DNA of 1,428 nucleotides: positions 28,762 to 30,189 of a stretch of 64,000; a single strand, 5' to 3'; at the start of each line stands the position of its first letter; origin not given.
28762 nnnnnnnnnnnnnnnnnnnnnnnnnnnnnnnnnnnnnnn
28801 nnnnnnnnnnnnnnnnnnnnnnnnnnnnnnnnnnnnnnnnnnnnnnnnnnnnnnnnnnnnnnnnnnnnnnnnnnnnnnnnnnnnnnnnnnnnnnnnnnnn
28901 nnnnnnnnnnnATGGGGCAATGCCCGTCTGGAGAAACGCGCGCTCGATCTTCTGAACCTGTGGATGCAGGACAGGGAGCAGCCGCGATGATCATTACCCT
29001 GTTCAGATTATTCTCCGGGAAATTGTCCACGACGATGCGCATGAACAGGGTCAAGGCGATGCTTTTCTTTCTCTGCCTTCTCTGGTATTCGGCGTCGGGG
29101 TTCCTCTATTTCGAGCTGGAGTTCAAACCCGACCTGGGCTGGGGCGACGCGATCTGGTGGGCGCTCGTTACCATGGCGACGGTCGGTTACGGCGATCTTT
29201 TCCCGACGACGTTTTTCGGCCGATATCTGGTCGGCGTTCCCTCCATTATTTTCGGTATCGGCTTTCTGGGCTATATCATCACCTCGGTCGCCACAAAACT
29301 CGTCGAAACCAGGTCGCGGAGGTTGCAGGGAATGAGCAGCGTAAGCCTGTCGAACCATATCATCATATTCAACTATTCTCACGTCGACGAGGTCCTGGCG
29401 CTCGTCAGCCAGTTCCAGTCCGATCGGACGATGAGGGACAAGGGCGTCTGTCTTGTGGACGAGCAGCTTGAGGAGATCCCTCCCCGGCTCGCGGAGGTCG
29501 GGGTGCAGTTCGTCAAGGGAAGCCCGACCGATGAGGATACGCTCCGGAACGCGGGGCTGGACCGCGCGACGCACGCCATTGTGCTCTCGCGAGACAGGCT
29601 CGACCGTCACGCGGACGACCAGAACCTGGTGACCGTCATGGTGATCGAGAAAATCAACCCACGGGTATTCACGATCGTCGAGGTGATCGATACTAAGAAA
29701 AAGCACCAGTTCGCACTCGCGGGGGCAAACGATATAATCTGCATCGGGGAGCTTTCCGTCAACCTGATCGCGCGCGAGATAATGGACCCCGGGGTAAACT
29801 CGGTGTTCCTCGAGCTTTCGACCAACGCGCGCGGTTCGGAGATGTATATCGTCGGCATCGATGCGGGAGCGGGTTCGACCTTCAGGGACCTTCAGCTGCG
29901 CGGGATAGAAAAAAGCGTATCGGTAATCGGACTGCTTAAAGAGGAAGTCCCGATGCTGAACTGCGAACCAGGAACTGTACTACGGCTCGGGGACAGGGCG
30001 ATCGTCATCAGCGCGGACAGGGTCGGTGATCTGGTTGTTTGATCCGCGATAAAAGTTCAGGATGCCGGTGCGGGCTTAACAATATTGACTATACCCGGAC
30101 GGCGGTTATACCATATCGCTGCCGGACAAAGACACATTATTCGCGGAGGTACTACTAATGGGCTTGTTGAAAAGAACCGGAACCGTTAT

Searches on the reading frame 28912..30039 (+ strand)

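Call 70: search_protein_families(library=pfam, proteins=[window:28912-30039:+], max_evalue=0.001)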
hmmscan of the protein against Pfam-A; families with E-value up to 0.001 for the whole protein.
window:28912-30039:+ (376 aa): 4 families
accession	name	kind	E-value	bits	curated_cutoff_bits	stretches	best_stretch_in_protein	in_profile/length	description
PF07885.22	Ion_trans_2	-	3.6e-14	52.8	22.5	1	55-131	3-78/79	Ion channel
PF02254.24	TrkA_N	-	4.5e-11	43.5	23.8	1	179-277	24-115/116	TrkA-N domain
PF22614.2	Slo-like_RCK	-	6.8e-09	35.8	24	1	146-256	2-119/119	Calcium-activated potassium channel slowpoke-like RCK domain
PF00520.37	Ion_trans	-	2e-05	24.3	25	1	50-136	134-239/241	Ion transport protein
